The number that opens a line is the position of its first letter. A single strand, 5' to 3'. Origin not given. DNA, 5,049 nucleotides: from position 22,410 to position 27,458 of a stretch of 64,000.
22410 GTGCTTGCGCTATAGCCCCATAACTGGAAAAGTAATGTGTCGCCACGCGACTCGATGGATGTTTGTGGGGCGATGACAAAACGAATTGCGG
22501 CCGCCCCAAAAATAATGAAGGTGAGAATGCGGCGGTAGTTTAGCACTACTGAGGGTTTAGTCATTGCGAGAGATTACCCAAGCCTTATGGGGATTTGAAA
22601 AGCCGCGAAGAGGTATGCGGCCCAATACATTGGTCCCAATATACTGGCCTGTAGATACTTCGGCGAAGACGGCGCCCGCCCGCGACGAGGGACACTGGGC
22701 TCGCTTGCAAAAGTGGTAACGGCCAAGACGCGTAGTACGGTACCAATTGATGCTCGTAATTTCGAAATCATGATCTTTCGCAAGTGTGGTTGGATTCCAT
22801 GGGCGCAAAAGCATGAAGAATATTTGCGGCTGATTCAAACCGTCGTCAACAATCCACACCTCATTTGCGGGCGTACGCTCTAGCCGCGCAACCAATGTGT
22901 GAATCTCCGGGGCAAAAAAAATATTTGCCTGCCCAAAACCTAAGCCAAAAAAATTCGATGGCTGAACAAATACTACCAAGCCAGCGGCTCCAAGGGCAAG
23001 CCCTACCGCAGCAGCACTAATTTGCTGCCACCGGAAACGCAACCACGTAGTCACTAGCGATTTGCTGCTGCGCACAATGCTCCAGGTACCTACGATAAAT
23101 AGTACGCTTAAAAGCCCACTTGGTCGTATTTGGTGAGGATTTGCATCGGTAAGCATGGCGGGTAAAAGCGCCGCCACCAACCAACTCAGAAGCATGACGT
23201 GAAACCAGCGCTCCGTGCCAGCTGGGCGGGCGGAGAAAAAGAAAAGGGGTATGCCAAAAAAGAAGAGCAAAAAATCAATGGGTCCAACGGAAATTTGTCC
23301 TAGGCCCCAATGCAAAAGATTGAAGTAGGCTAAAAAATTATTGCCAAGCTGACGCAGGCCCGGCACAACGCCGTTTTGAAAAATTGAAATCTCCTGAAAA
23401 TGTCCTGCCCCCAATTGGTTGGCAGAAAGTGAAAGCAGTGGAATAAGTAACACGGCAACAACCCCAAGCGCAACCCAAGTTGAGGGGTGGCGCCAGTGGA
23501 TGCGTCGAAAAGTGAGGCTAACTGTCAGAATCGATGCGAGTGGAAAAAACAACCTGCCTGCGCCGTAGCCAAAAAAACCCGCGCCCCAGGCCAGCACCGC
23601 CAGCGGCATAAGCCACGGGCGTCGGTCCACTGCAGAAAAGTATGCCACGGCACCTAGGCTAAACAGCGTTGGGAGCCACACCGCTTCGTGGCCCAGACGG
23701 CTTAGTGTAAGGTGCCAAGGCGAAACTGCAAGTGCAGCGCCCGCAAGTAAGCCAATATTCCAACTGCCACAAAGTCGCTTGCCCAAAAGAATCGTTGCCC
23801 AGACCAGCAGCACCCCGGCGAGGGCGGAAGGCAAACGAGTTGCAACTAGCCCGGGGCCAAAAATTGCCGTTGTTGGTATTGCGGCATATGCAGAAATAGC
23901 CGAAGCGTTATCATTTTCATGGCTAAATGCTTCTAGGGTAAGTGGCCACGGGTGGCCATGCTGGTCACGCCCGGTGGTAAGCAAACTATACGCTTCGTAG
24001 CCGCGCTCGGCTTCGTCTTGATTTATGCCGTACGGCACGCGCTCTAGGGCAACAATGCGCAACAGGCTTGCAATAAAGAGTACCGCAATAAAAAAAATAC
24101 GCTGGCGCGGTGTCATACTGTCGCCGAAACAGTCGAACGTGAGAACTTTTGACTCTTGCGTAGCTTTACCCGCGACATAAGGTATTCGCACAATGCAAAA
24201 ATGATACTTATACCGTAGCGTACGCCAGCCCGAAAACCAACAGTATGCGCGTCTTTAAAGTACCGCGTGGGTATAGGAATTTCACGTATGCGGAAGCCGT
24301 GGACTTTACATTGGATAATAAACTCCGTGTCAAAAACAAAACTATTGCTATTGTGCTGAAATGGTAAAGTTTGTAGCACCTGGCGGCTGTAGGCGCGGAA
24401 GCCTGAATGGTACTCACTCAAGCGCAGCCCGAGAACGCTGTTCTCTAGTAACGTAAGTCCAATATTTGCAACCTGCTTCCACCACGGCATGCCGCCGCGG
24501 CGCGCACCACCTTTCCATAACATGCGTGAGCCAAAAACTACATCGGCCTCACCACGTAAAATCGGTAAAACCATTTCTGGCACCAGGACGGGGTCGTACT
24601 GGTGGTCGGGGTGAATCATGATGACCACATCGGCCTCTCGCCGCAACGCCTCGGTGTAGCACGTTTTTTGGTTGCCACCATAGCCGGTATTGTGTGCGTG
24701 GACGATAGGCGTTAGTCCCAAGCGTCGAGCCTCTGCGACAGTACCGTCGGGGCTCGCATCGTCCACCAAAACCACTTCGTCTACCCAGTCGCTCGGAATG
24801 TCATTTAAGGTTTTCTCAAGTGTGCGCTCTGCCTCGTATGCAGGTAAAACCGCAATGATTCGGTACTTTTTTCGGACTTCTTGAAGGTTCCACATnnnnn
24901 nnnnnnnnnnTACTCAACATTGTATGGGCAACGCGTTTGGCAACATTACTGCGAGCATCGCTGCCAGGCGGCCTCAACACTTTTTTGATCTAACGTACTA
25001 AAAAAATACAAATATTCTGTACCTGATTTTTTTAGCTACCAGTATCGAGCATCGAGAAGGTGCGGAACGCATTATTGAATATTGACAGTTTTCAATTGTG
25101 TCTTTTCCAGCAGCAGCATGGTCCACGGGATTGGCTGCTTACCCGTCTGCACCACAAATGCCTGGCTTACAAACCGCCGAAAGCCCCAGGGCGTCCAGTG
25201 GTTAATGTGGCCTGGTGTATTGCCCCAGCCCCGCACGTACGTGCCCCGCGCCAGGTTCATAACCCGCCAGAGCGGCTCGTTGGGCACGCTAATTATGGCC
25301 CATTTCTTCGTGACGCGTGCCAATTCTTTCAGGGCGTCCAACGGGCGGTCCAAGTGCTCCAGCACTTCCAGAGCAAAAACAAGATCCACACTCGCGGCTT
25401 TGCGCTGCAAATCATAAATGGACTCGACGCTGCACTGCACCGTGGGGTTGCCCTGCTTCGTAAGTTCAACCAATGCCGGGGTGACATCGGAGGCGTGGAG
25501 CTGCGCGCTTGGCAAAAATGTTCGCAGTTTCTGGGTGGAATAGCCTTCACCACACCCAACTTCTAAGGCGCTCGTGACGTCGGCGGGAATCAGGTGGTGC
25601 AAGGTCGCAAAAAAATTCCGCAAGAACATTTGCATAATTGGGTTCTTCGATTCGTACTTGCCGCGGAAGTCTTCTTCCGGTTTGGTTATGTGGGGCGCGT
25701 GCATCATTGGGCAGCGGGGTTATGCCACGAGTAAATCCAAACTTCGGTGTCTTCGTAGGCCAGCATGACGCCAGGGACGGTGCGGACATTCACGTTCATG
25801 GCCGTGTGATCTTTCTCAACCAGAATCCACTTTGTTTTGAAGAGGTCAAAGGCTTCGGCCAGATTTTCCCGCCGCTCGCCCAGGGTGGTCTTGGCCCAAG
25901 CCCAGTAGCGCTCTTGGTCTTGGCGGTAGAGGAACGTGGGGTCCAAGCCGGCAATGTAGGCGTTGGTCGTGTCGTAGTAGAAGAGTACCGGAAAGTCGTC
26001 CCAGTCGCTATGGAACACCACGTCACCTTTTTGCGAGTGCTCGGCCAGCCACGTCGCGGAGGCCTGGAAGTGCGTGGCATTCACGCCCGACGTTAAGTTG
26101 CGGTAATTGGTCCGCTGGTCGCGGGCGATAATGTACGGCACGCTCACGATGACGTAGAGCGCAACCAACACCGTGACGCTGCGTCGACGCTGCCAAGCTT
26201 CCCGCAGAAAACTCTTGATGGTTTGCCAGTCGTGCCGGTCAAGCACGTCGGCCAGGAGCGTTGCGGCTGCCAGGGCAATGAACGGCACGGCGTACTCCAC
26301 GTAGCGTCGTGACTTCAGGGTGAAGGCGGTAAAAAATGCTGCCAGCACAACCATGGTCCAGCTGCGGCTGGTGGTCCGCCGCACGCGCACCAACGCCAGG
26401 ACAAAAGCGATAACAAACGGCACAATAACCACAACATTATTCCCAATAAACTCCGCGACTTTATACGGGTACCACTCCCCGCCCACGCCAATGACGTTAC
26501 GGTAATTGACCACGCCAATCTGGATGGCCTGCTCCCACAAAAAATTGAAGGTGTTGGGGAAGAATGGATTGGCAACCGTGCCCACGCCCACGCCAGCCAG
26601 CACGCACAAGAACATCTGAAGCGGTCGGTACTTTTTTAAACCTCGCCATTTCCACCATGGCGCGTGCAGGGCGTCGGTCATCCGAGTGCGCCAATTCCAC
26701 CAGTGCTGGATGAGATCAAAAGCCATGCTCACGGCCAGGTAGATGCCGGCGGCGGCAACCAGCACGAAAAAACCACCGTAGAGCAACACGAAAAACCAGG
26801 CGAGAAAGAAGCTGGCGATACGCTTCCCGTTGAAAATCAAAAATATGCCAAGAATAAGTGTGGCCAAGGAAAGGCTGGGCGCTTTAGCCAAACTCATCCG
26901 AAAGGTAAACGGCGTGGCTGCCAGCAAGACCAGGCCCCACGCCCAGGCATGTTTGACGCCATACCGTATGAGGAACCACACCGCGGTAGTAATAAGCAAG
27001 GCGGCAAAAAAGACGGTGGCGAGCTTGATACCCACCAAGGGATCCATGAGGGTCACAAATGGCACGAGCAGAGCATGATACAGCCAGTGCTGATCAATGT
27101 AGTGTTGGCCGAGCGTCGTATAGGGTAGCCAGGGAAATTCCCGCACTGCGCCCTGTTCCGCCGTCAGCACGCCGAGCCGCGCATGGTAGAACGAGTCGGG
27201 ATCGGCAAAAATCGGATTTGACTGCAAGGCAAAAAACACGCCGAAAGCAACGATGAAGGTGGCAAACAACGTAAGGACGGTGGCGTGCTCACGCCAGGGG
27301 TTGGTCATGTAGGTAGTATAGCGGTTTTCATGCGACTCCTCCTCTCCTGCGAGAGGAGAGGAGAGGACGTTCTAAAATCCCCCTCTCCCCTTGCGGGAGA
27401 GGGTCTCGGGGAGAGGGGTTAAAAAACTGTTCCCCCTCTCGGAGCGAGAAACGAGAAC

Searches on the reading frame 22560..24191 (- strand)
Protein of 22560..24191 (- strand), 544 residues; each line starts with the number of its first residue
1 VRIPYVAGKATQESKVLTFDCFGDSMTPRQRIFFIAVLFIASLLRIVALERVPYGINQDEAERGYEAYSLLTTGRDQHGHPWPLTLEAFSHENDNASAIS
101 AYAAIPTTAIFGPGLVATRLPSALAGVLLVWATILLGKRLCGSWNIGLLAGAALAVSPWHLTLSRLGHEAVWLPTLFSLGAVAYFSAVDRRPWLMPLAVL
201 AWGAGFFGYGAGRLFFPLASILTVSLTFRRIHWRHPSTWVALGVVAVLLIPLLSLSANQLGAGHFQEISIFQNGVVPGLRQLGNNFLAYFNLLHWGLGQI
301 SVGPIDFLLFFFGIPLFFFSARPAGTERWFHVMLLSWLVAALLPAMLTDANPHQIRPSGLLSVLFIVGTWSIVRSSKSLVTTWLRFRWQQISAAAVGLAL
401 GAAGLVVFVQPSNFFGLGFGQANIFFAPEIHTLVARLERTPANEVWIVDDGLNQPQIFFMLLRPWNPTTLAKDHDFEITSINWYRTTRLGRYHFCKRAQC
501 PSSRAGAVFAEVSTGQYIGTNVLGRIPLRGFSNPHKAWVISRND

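Call 8: search_protein_families(library=pfam, proteins=[window:22560-24191:-], max_evalue=0.001)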
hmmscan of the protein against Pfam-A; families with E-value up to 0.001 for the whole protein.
window:22560-24191:- (544 aa): 1 family
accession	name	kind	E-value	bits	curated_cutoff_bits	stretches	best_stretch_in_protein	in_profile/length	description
PF13231.12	PMT_2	-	2.5e-08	34.7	26.1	1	102-253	8-158/160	Dolichyl-phosphate-mannose-protein mannosyltransferase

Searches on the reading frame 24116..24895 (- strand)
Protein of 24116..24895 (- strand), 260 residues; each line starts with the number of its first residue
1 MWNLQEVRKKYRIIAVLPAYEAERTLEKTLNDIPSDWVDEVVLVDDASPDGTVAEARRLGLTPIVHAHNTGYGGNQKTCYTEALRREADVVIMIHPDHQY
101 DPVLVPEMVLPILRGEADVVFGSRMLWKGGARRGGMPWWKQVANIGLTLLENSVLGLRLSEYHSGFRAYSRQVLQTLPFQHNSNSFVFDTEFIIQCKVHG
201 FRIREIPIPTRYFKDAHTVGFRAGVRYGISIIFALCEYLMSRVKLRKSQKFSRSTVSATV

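Call 98: search_solved_structures(query=window:24116-24895:-, max_evalue=0.00001)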
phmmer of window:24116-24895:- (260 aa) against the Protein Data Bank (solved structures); distinct sequences matched with E-value up to 0.00001: 1.
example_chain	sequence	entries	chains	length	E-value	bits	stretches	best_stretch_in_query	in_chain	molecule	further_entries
5mlz_A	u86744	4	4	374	1.5e-08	37.7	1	11-197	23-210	Dolichol monophosphate mannose synthase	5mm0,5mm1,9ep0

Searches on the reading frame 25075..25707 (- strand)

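Call 8: search_protein_families(library=pfam, proteins=[window:25075-25707:-], max_evalue=0.001)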
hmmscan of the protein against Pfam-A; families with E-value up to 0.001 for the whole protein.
window:25075-25707:- (211 aa): 6 families
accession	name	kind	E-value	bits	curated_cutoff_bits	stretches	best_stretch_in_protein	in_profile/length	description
PF08241.18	Methyltransf_11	-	1.1e-15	58.4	21.2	1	48-135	1-89/95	Methyltransferase domain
PF13649.12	Methyltransf_25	-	6e-13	49.7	27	1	48-135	2-95/97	Methyltransferase domain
PF08242.18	Methyltransf_12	-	7.6e-12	46.3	30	1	48-134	1-93/98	Methyltransferase domain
PF13489.12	Methyltransf_23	-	9.7e-11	42.1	27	1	42-177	21-151/164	Methyltransferase domain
PF13847.12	Methyltransf_31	-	1.1e-08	35.4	27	1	45-140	5-108/145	Methyltransferase domain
PF07021.18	MetW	-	7e-05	23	21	1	33-150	4-118/193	Methionine biosynthesis protein MetW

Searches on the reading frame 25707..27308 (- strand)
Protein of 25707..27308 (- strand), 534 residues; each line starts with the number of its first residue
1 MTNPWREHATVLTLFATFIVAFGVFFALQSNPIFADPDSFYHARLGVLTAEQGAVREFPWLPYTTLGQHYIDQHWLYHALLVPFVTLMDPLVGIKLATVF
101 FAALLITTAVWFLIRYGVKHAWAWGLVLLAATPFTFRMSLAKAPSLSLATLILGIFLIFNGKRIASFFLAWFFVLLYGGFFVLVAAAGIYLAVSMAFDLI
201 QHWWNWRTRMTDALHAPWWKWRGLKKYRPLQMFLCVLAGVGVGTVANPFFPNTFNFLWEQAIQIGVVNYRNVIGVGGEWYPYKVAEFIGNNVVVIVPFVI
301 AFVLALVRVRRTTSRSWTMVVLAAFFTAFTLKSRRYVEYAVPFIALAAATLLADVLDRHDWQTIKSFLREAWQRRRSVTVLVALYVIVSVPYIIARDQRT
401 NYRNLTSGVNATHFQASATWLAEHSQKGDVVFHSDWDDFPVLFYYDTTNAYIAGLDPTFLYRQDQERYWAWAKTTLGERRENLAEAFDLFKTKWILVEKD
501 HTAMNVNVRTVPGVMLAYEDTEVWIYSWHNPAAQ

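Call 8: search_protein_families(library=pfam, proteins=[window:25707-27308:-], max_evalue=0.001)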
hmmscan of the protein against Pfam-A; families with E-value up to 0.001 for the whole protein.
window:25707-27308:- (534 aa): 0 families

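Call 71: search_solved_structures(query=A7, max_evalue=10)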
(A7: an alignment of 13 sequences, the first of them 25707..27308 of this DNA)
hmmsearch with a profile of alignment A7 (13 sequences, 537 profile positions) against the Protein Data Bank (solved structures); distinct sequences matched with E-value up to 10: 3.
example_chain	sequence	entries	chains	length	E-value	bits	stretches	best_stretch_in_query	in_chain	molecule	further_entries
7awz_A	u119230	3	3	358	0.15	13.9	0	210-260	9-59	Scone-E | SconeE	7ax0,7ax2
6x62_DK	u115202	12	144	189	0.32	12.9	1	433-489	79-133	Inner membrane lipoprotein YiaD | LphA (DotK)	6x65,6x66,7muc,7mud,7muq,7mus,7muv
3k50_A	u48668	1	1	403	0.69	11.7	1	431-467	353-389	Putative S41 protease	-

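Call 72: search_protein_families(library=pfam, alignment_id=A7, max_evalue=1)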
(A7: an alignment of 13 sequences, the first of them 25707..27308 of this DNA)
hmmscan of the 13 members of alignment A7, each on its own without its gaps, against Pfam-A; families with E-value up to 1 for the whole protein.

A. member 1, window:25707-27308:- (534 aa): 1 family
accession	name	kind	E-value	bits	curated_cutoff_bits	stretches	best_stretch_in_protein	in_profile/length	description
PF25780.1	TPR_IPO5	-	0.028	15.1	27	1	348-405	21-82/172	IPO5-like, TPR repeats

B. families by the number of members that match (of 13 scanned): 5 families
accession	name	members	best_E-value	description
PF25780.1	TPR_IPO5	1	0.028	IPO5-like, TPR repeats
PF14897.12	EpsG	1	0.054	EpsG family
PF17421.7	DUF5409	1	0.059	Family of unknown function (DUF5409)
PF07474.17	G2F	1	0.26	G2F domain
PF18203.6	IPTL-CTERM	1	0.67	IPTL-CTERM motif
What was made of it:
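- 25704..27308 (-): Unannotated 534-aa, ~10-TM protein whose homologues flank pilin arrays in distant lineages. No Pfam or PDB match (calls 71, 72).
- Tried and rejected: Nothing (calls 71, 72).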
